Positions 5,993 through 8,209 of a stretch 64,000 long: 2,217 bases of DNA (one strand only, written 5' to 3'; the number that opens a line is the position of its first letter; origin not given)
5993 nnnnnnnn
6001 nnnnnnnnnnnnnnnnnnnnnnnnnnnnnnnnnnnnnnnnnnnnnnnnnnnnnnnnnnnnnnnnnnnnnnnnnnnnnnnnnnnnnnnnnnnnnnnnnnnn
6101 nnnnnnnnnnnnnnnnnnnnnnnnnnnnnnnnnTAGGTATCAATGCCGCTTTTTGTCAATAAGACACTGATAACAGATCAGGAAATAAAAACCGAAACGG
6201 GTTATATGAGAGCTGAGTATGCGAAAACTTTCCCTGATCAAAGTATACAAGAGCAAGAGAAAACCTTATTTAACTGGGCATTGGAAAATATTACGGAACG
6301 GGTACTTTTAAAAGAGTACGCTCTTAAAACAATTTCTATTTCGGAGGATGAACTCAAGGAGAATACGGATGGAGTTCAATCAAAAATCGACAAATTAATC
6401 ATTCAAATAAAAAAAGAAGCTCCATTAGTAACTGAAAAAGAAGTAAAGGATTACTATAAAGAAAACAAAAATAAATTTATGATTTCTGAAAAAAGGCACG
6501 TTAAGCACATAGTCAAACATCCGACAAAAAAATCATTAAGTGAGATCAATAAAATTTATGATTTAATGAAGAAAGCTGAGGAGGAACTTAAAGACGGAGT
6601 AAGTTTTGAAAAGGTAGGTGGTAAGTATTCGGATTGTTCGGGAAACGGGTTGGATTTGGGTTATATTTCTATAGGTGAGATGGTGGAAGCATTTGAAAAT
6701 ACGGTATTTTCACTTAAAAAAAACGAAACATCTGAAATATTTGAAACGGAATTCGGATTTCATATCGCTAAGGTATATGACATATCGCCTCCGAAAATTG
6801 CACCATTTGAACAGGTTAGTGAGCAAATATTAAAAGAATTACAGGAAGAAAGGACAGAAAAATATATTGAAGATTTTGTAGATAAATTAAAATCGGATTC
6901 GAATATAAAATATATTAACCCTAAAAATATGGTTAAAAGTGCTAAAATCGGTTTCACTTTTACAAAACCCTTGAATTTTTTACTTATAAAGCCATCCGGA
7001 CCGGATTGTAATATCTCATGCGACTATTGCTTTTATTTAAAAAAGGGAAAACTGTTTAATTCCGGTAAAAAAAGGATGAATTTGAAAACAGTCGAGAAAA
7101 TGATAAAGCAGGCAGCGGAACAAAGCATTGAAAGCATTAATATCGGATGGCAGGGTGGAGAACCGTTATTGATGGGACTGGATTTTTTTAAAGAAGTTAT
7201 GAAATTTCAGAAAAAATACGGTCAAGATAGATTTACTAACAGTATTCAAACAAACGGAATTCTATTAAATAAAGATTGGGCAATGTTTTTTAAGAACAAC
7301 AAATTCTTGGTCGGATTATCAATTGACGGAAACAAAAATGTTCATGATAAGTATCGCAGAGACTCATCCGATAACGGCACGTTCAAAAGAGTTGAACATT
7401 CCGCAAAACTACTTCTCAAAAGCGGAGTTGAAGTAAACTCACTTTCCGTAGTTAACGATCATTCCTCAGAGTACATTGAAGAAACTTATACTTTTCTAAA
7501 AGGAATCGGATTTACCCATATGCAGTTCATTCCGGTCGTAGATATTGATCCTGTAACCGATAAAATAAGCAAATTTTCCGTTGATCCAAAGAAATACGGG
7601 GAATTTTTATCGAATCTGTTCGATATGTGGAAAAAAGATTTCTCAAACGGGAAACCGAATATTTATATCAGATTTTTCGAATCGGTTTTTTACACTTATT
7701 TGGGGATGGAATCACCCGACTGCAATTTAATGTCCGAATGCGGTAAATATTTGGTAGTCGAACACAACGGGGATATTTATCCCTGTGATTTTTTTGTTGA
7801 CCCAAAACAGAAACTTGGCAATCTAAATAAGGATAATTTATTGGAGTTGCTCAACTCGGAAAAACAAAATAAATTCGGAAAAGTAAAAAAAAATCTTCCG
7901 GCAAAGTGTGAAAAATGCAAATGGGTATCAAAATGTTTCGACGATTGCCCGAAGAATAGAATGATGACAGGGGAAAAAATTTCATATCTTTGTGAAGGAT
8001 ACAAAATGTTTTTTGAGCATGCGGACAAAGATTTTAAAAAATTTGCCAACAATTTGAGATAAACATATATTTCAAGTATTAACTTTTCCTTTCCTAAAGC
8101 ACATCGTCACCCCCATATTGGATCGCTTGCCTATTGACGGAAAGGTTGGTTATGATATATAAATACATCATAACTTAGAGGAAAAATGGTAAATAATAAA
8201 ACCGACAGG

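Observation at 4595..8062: Parvulin PPIase fused to an anaerobic sulfatase maturase, coupled to a Tat arylsulfatase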

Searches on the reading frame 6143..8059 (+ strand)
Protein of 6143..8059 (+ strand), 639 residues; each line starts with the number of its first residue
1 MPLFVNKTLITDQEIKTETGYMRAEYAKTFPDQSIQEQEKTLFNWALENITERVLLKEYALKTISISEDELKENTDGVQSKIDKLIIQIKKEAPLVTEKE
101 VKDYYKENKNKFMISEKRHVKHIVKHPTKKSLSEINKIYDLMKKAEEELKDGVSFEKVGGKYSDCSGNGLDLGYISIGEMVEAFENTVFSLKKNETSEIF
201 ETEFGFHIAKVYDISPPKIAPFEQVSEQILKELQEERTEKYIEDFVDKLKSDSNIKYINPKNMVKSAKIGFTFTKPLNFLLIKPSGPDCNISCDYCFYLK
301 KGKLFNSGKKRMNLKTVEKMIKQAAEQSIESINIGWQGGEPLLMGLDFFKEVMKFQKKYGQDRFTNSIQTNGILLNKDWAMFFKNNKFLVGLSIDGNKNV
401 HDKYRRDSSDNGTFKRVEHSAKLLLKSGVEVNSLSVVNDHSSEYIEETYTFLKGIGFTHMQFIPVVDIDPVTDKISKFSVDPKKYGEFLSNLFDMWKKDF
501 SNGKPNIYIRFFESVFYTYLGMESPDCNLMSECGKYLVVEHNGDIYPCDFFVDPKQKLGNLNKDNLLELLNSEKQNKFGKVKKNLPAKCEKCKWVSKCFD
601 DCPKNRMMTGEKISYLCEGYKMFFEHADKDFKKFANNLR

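Call 3: search_protein_families(library=pfam, proteins=[window:6143-8059:+], max_evalue=0.01)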
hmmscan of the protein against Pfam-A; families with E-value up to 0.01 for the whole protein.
window:6143-8059:+ (639 aa): 6 families
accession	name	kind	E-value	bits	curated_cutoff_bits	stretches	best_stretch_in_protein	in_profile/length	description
PF00639.27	Rotamase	-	7e-17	62.6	21.7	1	122-212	1-96/97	PPIC-type PPIASE domain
PF13616.12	Rotamase_3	-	2.3e-16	60.8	22.5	1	114-213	12-114/116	PPIC-type PPIASE domain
PF04055.27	Radical_SAM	-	1.1e-15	58.6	29.5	1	286-452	4-166/166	Radical SAM superfamily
PF13145.12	Rotamase_2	-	2.5e-15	57.8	27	1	96-226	1-120/121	PPIC-type PPIASE domain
PF13186.11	SPASM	-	4.3e-12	46.6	21.5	1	534-593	5-67/67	Iron-sulfur cluster-binding domain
PF13353.11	Fer4_12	-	8.1e-06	26.6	22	1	288-398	14-121/137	4Fe-4S single cluster domain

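Call 4: search_protein_families(library=ncbifam, proteins=[window:6143-8059:+], max_evalue=0.01)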
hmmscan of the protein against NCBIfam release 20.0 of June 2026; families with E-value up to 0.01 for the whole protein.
window:6143-8059:+ (639 aa): 67 families (the best 25 are shown)
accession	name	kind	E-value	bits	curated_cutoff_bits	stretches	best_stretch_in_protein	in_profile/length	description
TIGR03942.1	sulfatase_rSAM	equivalog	4.6e-126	420.7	349.45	1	280-635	2-361/363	anaerobic sulfatase maturase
NF010308.0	PRK13745.1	equivalog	8.5e-94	314.8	484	1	272-628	8-382/412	anaerobic sulfatase-maturation protein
NF010321.0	PRK13758.1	equivalog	8.9e-88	294.9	441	1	280-638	6-369/370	anaerobic sulfatase-maturase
NF041298.1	rSAM_mat_DynA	equivalog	2.2e-65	221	450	1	282-632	5-354/356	dynobactin maturation radical SAM/SPASM protein DynA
NF041707.1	rSAM_YhhB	equivalog_domain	4.7e-44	150.8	445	1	288-630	11-364/369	cyclophane-forming radical SAM/SPASM peptide maturase YhhB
NF038005.1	rSAM_mat_DarE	equivalog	4.5e-41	141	650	1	280-609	75-407/432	darobactin maturation radical SAM/SPASM protein DarE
NF041300.1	rSAM_mat_DarW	exception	6.4e-38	130.7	650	1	285-609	47-373/415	radical SAM/SPASM peptide maturase DarW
NF047865.1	rSAM_PapB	equivalog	4.4e-37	128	340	1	288-611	12-326/330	PapB family radical SAM/SPASM ranthipeptide maturase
TIGR04261.1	rSAM_GlyRichRpt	subfamily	5e-36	124.5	310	1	287-602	5-323/363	cyclophane-forming radical SAM/SPASM peptide maturase GrrM/OscB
TIGR04083.1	rSAM_pep_methan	hypoth_equivalog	9.9e-34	116.8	300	1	288-629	9-341/376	TIGR04083 family peptide-modifying radical SAM enzyme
TIGR04496.1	rSAM_XyeB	equivalog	3e-32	111.8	450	1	288-623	13-361/385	cyclophane-forming radical SAM/SPASM peptide maturase XyeB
NF041718.1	rSAM_phane_AMC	equivalog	8.3e-29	100.7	425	1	280-522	8-236/362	cyclophane-forming radical SAM peptide maturase AmcB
TIGR03974.1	rSAM_six_Cys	equivalog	4.4e-28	98.4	425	1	224-614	41-428/451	thioether cross-link-forming SCIFF peptide maturase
TIGR03978.1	rSAM_paired_1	equivalog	1.2e-27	96.9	370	1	273-618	77-438/466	His-Xaa-Ser system radical SAM maturase HxsB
TIGR04269.1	SAM_SPASM_FxsB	subfamily_domain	4.6e-27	95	370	1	288-610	11-341/363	FxsB family cyclophane-forming radical SAM/SPASM peptide maturase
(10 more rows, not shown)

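Call 5: find_homologous_proteins(query=window:6143-8059:+, max_evalue=1e-10)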
Query window:6143-8059:+ (639 aa): 3088 proteins with E <= 1e-10 among 8000 candidates; the best 120 are listed.
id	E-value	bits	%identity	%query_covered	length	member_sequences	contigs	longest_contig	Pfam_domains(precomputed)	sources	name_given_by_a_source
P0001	0.0e+0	1449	100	100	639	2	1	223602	PF13145.13,PF00639.28,PF13186.12,PF04055.28,PF13353.12,PF13616.13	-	-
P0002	6.6e-233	793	55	99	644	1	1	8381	PF13145.13,PF00639.28,PF13186.12,PF04055.28,PF13616.13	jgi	jgi:uncharacterized protein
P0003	1.4e-222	759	52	99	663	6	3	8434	PF13145.13,PF00639.28,PF13186.12,PF04055.28,PF13353.12,PF13616.13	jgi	jgi:uncharacterized protein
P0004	5.3e-221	754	52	100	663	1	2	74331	PF13145.13,PF00639.28,PF13186.12,PF04055.28,PF13616.13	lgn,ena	-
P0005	2.2e-220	752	52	99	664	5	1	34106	PF13145.13,PF00639.28,PF13186.12,PF04055.28,PF13616.13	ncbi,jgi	-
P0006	4.1e-217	741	52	100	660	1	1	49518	PF13145.13,PF00639.28,PF13186.12,PF04055.28,PF13616.13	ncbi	-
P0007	1.1e-213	730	51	100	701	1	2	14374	PF13145.13,PF00639.28,PF13186.12,PF04055.28,PF02810.22,PF13616.13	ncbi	ncbi:MAG: anaerobic sulfatase maturase [Fidelibacterota bacterium]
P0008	5.7e-209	714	50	99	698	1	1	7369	PF13145.13,PF00639.28,PF13186.12,PF04055.28,PF02810.22,PF13616.13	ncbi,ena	-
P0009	1.6e-208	713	51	100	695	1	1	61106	PF13145.13,PF00639.28,PF13186.12,PF04055.28,PF02810.22,PF13616.13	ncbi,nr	ncbi:MAG: anaerobic sulfatase maturase [Candidatus Marinimicrobia bacterium]|nr:anaerobic sulfatase 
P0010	6.2e-203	694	48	100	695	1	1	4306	PF13145.13,PF00639.28,PF13186.12,PF04055.28,PF02810.22,PF13616.13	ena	-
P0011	1.0e-202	693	49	100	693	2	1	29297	PF13145.13,PF00639.28,PF13186.12,PF04055.28,PF02810.22,PF13616.13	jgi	-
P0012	5.0e-199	681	48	100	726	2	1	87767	PF13145.13,PF00639.28,PF13186.12,PF04055.28,PF13353.12,PF02810.22,PF13624.12,PF05698.20,PF13616.13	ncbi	-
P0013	2.0e-192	659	49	99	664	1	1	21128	PF13145.13,PF00639.28,PF13186.12,PF04055.28,PF13616.13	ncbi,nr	ncbi:MAG: anaerobic sulfatase maturase [Candidatus Marinimicrobia bacterium]|nr:anaerobic sulfatase 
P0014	4.1e-192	658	46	100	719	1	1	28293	PF13145.13,PF00639.28,PF13186.12,PF04055.28,PF02810.22,PF13624.12,PF13616.13,PF09312.17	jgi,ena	-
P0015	9.0e-191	654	45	100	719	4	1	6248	PF13145.13,PF00639.28,PF13186.12,PF04055.28,PF02810.22,PF13616.13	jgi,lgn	-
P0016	5.6e-189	648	47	99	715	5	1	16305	PF13145.13,PF00639.28,PF13186.12,PF04055.28,PF02810.22,PF13616.13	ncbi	-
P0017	6.6e-182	625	43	100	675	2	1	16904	PF13145.13,PF00639.28,PF13186.12,PF04055.28,PF13624.12,PF13616.13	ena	-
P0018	4.5e-179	615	44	100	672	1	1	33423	PF13145.13,PF00639.28,PF13186.12,PF04055.28,PF13616.13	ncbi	-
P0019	5.0e-179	615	46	99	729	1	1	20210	PF13145.13,PF00639.28,PF13186.12,PF04055.28,PF13353.12,PF02810.22,PF13616.13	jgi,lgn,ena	-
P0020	5.0e-178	612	43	100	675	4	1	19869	PF13145.13,PF00639.28,PF13186.12,PF04055.28,PF13616.13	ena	-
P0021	5.6e-178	612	43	100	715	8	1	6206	PF13145.13,PF00639.28,PF13186.12,PF04055.28,PF02810.22,PF13616.13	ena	-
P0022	8.3e-178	611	41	99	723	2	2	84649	PF13145.13,PF00639.28,PF13186.12,PF04055.28,PF02810.22,PF13616.13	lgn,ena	-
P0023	2.0e-177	610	43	100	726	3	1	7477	PF13145.13,PF00639.28,PF13186.12,PF04055.28,PF02810.22,PF13624.12,PF13616.13,PF13623.12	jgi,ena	-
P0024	2.7e-177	609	44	100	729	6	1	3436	PF13145.13,PF00639.28,PF13186.12,PF04055.28,PF02810.22,PF13624.12,PF13616.13,PF13623.12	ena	-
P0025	2.9e-177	609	42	100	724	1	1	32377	PF13145.13,PF00639.28,PF13186.12,PF04055.28,PF02810.22,PF13616.13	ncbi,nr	ncbi:anaerobic sulfatase maturase [candidate division KSB1 bacterium]|nr:anaerobic sulfatase maturas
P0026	3.3e-176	606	42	99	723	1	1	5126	PF13145.13,PF00639.28,PF13186.12,PF04055.28,PF02810.22,PF13616.13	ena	-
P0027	5.4e-175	602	44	99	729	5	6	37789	PF13145.13,PF00639.28,PF13186.12,PF04055.28,PF02810.22,PF13616.13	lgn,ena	-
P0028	1.4e-174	600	43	99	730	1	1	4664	PF13145.13,PF00639.28,PF13186.12,PF04055.28,PF02810.22,PF13624.12,PF13616.13,PF13623.12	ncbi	-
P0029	2.2e-174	600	44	100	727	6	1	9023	PF13145.13,PF00639.28,PF13186.12,PF04055.28,PF02810.22,PF13616.13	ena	-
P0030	5.4e-174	598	43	100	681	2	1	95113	PF13145.13,PF00639.28,PF13186.12,PF04055.28,PF13616.13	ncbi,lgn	ncbi:MAG: anaerobic sulfatase maturase [Ignavibacteria bacterium]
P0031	5.5e-174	598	42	100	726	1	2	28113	PF13145.13,PF00639.28,PF13186.12,PF04055.28,PF02810.22,PF13616.13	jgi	-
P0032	7.6e-174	598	44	99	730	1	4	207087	PF13145.13,PF00639.28,PF13186.12,PF04055.28,PF02810.22,PF13616.13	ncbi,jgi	-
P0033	1.5e-173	597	42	100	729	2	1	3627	PF13145.13,PF00639.28,PF13186.12,PF04055.28,PF02810.22,PF13616.13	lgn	-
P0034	3.2e-173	596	42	99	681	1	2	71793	PF13145.13,PF00639.28,PF28307.1,PF13186.12,PF04055.28,PF13616.13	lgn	-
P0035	5.4e-173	595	44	100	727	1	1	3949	PF13145.13,PF00639.28,PF13186.12,PF04055.28,PF02810.22,PF13616.13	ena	-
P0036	7.7e-173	595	43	99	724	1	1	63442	PF13145.13,PF00639.28,PF13186.12,PF04055.28,PF02810.22,PF13616.13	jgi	jgi:uncharacterized protein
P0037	9.5e-173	594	42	100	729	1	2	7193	PF13145.13,PF00639.28,PF13186.12,PF04055.28,PF02810.22,PF13616.13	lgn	-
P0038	1.1e-172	594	41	100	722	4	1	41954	PF13145.13,PF00639.28,PF13186.12,PF04055.28,PF02810.22,PF13616.13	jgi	jgi:uncharacterized protein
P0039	3.1e-171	589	42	99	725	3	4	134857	PF13145.13,PF00639.28,PF13186.12,PF04055.28,PF02810.22,PF13616.13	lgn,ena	-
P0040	6.2e-171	588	44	100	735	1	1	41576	PF13145.13,PF00639.28,PF13186.12,PF04055.28,PF02810.22,PF13616.13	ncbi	-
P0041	2.3e-170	586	41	100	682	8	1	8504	PF13145.13,PF00639.28,PF13186.12,PF04055.28,PF13616.13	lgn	-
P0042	4.9e-170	585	43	96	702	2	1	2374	PF13145.13,PF00639.28,PF13186.12,PF04055.28,PF02810.22,PF13616.13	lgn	-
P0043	5.7e-170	585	43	100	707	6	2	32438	PF13145.13,PF00639.28,PF13186.12,PF04055.28,PF02810.22,PF13616.13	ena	-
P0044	7.7e-168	578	40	100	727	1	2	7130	PF13145.13,PF00639.28,PF13186.12,PF04055.28,PF02810.22,PF13624.12,PF13616.13,PF13623.12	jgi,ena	-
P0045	2.3e-167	577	42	100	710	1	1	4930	PF13145.13,PF00639.28,PF13186.12,PF04055.28,PF13624.12,PF13616.13,PF13623.12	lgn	-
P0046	2.5e-167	576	43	100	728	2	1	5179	PF13145.13,PF00639.28,PF13186.12,PF04055.28,PF13353.12,PF02810.22,PF13616.13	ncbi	-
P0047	1.2e-166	574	42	99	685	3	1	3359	PF13145.13,PF00639.28,PF13186.12,PF04055.28,PF13624.12,PF13616.13,PF13623.12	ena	-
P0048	2.2e-166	573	43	99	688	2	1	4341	PF13145.13,PF00639.28,PF13186.12,PF04055.28,PF13616.13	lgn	-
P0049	4.4e-166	572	42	99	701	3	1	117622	PF13145.13,PF00639.28,PF13186.12,PF04055.28,PF02810.22,PF13616.13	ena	-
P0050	1.1e-165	571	41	99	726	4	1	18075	PF13145.13,PF00639.28,PF13186.12,PF04055.28,PF02810.22,PF13616.13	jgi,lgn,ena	jgi:uncharacterized protein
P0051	1.5e-165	571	42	99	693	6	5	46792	PF13145.13,PF00639.28,PF13186.12,PF04055.28,PF13624.12,PF13616.13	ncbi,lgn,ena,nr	ncbi:MAG: anaerobic sulfatase maturase [Candidatus Marinimicrobia bacterium]|nr:anaerobic sulfatase 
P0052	2.0e-165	570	41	100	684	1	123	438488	PF13145.13,PF00639.28,PF13186.12,PF04055.28,PF13616.13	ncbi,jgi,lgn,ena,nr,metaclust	ncbi:MAG: anaerobic sulfatase maturase [Candidatus Marinimicrobia bacterium]|jgi:uncharacterized pro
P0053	1.1e-159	551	40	99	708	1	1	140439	PF13145.13,PF00639.28,PF13186.12,PF04055.28,PF02810.22,PF13616.13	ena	-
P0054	2.9e-154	533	47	78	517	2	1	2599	PF13145.13,PF00639.28,PF13186.12,PF04055.28,PF13616.13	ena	-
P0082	2.1e-125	438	39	56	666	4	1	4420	PF13145.13,PF00639.28,PF13186.12,PF04055.28,PF13616.13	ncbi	-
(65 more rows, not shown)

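Call 15: find_encoding_contigs(protein=P0001, flank=10000, max_places=3)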
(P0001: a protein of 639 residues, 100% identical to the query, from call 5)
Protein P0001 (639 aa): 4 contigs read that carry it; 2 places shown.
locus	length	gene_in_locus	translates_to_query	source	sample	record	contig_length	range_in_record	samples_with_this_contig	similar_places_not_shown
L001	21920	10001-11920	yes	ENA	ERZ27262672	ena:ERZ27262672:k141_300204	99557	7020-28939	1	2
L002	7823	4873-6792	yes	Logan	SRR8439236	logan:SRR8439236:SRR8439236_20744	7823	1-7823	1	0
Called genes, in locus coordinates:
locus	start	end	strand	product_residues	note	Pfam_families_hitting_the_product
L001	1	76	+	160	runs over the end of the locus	PF00578:AhpC-TSA, PF08534:Redoxin, PF00085:Thioredoxin, PF13098:Thioredoxin_2 (weak), PF13905:Thioredoxin_8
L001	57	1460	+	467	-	PF19494:DUF6029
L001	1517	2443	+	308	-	PF00389:2-Hacid_dh, PF02826:2-Hacid_dh_C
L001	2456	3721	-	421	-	PF11383:DUF3187 (faint)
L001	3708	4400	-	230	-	PF02463:SMC_N (weak), PF00005:ABC_tran, PF13304:AAA_21 (faint)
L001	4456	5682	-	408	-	PF12704:MacB_PCD, PF02687:FtsX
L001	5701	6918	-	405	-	PF12704:MacB_PCD, PF02687:FtsX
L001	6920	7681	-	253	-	PF17131:TP_0789-like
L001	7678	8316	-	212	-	PF00440:TetR_N, PF13977:TetR_C_6 (weak), PF08359:TetR_C_4 (weak)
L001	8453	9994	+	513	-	PF00884:Sulfatase, PF01663:Phosphodiest, PF16347:SGSH_C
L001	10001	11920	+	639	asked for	PF13145:Rotamase_2, PF13616:Rotamase_3, PF00639:Rotamase, PF04055:Radical_SAM, PF13353:Fer4_12 (faint), PF13186:SPASM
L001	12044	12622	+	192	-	PF01227:GTP_cyclohydroI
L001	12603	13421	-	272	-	PF00149:Metallophos, PF13277:YmdB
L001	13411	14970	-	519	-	PF12072:RNase_Y_N, PF00013:KH_1 (weak), PF01966:HD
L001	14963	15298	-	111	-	PF05164:ZapA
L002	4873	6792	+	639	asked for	PF13145:Rotamase_2, PF13616:Rotamase_3, PF00639:Rotamase, PF04055:Radical_SAM, PF13353:Fer4_12 (faint), PF13186:SPASM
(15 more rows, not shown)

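Call 20: predict_structure(alignment_id=A1)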
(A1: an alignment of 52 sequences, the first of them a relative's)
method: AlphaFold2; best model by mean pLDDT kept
length: 639 residues; sequences in the alignment: 52
mean_pLDDT: 87.3   pTM: 0.62
mean pLDDT of the five models: 87.3, 87.1, 86.6, 85.3, 84.0
residues with pLDDT >= 90: 352; 70-90: 225; 50-70: 53; < 50: 9
segments of 3 or more residues with pLDDT < 50: 265-270
pLDDT, mean of each block of 10 residues (from residue 1): 82 83 84 73 87 92 83 73 89 91 91 91 88 88 95 94 87 91 93 96 94 92 91 91 91 79 48 79 83 60 58 94 87 89 95 94 89 96 97 96 89 96 98 96 97 97 86 85 96 96 90 93 85 88 87 81 91 87 81 85 58 79 96 92
secondary structure, 60 per line:
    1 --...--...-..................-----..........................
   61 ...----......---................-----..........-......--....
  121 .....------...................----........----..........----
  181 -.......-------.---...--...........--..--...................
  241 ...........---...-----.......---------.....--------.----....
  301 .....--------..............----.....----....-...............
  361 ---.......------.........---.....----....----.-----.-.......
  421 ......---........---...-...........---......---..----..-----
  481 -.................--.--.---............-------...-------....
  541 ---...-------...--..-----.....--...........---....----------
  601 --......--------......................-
elements in order: E3-5 E8-10 H12-29 H35-63 H68-73 H77-92 H98-107 H109-112 E117-125 H132-150 H155-162 H167-170 E171-176 H182-188 E200-202 E205-215 H222-251 E255-257 H263-269 E279-283 H297-305 H314-327 E332-336 H341-344 H346-360 E364-370 H377-385 E389-393 H398-401 H414-426 E430-437 H445-455 E459-464 H482-498 H510-519 E537-540 E544-546 H566-570 H573-583 H587-590 H603-608 H617-638
